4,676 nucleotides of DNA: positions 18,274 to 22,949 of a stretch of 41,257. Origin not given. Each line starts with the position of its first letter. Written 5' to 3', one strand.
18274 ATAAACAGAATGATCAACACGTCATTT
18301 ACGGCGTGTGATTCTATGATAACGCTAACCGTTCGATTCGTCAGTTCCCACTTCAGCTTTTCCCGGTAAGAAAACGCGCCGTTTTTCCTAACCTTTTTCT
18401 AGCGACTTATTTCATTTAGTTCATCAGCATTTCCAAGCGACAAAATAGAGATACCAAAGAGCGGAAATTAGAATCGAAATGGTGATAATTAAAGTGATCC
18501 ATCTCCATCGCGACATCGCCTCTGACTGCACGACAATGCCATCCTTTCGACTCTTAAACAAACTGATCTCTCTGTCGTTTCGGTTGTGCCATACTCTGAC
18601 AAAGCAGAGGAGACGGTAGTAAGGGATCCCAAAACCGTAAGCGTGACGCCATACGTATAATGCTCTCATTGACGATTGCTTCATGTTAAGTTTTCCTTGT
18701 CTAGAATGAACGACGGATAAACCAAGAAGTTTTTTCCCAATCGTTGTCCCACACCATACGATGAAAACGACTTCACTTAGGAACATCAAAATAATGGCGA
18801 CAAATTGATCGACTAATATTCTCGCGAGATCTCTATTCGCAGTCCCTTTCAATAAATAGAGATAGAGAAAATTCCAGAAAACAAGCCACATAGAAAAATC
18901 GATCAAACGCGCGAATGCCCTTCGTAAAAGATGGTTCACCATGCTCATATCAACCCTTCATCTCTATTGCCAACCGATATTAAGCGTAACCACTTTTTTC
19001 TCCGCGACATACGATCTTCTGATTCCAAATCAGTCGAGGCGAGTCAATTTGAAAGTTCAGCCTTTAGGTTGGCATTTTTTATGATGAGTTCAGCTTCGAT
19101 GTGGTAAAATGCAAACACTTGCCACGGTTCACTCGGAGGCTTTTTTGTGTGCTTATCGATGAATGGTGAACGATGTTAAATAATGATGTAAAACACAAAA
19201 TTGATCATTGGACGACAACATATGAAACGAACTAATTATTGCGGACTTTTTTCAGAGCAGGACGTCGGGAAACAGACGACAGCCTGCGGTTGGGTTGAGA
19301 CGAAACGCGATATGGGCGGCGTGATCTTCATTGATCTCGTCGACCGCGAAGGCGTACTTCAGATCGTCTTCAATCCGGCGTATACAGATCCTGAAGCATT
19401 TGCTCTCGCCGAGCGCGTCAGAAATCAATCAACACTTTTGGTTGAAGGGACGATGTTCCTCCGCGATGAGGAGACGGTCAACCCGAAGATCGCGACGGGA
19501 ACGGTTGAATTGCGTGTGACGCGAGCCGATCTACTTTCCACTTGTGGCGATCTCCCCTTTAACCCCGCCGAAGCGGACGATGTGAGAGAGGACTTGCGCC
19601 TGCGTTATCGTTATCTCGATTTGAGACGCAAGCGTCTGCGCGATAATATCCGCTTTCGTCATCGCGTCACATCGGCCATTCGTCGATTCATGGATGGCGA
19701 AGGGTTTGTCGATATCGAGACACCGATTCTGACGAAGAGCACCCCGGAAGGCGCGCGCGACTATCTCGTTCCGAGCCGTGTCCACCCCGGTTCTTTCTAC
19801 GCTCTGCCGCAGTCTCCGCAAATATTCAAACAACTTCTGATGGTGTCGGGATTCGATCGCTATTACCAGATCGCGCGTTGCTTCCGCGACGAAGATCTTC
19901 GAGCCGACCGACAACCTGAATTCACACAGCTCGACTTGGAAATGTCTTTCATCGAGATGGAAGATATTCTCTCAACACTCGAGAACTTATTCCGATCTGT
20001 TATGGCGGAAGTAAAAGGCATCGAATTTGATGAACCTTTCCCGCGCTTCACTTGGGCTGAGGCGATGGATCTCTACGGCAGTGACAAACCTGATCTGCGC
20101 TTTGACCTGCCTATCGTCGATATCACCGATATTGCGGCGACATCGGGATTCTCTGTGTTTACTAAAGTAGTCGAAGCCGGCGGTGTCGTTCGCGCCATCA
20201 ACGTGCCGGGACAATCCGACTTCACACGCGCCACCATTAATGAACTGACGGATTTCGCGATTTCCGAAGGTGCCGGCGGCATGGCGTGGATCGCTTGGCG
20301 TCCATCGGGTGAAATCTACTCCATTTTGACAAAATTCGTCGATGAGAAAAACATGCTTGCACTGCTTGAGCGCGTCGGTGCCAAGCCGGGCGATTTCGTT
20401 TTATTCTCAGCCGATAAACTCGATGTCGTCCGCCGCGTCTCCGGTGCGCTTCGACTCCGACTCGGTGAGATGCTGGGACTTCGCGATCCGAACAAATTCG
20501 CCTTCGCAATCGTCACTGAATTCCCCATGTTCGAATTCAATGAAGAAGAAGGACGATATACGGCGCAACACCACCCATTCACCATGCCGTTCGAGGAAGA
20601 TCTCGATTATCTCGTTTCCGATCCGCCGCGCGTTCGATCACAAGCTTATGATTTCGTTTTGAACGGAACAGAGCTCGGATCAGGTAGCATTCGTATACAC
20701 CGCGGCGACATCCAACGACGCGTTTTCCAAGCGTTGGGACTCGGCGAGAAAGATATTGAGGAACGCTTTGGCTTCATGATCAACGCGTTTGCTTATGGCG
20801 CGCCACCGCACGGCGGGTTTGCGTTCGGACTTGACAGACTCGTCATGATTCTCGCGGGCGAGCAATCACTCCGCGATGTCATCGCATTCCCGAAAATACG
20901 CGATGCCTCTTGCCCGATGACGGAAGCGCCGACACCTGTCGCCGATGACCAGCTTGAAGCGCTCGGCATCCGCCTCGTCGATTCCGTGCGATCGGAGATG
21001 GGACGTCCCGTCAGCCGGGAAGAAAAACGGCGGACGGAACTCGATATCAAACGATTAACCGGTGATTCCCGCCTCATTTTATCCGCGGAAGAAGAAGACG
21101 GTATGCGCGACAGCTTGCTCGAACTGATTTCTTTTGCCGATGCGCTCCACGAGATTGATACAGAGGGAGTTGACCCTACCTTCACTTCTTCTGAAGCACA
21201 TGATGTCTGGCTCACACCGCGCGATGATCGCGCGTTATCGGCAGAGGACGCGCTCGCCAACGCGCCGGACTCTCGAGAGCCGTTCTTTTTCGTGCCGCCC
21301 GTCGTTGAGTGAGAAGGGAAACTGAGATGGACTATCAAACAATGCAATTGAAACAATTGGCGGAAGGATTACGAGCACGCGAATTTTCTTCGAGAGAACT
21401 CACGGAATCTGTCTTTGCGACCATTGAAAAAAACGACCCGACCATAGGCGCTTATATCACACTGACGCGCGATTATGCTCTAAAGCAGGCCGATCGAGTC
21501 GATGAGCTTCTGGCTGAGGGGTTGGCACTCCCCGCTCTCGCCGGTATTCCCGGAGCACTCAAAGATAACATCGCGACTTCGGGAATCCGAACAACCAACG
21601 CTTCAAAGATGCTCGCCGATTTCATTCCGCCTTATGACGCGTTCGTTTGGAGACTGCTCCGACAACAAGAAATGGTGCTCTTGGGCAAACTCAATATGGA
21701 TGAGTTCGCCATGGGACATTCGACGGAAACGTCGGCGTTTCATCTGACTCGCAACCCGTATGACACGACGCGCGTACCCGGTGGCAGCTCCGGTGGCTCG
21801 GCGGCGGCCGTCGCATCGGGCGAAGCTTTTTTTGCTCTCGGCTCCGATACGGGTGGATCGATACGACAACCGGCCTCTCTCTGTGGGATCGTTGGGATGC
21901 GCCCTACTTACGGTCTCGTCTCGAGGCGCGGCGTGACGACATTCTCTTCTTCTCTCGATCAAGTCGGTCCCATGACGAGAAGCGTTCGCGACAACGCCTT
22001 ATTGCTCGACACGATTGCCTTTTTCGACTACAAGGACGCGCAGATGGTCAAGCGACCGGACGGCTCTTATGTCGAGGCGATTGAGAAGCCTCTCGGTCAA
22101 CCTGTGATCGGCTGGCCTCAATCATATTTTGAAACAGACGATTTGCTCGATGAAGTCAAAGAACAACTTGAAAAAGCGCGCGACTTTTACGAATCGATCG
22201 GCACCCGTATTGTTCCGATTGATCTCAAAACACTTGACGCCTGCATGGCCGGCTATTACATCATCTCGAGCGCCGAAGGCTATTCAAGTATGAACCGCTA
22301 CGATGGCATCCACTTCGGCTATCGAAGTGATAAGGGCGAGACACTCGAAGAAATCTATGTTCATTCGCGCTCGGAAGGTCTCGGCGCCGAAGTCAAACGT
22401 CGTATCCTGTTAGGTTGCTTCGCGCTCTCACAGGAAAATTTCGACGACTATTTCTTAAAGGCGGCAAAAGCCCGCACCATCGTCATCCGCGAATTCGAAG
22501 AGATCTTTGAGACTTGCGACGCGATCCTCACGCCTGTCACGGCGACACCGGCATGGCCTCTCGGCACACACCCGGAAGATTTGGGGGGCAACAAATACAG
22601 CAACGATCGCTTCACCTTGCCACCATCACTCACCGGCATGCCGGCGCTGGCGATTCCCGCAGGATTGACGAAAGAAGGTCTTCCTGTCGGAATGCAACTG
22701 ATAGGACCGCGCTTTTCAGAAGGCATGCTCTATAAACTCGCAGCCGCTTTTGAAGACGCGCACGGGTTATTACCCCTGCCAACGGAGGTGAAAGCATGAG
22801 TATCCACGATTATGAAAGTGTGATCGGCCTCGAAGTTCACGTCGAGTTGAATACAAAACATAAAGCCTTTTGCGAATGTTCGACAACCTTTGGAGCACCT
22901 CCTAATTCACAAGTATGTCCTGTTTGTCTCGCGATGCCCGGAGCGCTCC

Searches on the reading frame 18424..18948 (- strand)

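Call 10: search_protein_families(library=pfam, proteins=[window:18424-18948:-], max_evalue=0.00001)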
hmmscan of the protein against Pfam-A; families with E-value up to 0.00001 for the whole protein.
window:18424-18948:- (174 aa): 1 family
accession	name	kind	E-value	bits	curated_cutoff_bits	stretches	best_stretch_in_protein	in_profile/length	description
PF06271.18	RDD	-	4.7e-12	46.8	24.1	1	6-160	3-116/137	RDD family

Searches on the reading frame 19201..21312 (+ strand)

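Call 10: search_protein_families(library=pfam, proteins=[window:19201-21312:+], max_evalue=0.00001)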
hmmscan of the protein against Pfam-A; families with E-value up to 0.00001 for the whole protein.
window:19201-21312:+ (703 aa): 4 families
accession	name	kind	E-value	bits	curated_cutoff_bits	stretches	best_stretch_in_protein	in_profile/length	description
PF00152.25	tRNA-synt_2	-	1.8e-121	405.4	25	1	130-566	2-307/308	tRNA synthetases class II (D, K and N)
PF02938.19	GAD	-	4.7e-20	72.1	23.4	1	320-411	1-92/95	GAD domain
PF01336.31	tRNA_anti-codon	-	1.6e-12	47.6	27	1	27-108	2-71/75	OB-fold nucleic acid binding domain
PF02686.20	GatC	-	3.8e-12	46.7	23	1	627-698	1-66/66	Glu-tRNAGln amidotransferase C subunit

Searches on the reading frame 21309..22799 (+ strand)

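Call 80: search_protein_families(library=pfam, proteins=[window:21309-22799:+], max_evalue=0.00001)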
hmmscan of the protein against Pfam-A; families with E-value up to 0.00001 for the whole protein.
window:21309-22799:+ (496 aa): 1 family
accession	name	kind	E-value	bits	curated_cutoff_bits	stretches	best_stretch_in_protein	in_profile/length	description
PF01425.27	Amidase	-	1.4e-133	446.6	27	1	30-474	1-444/445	Amidase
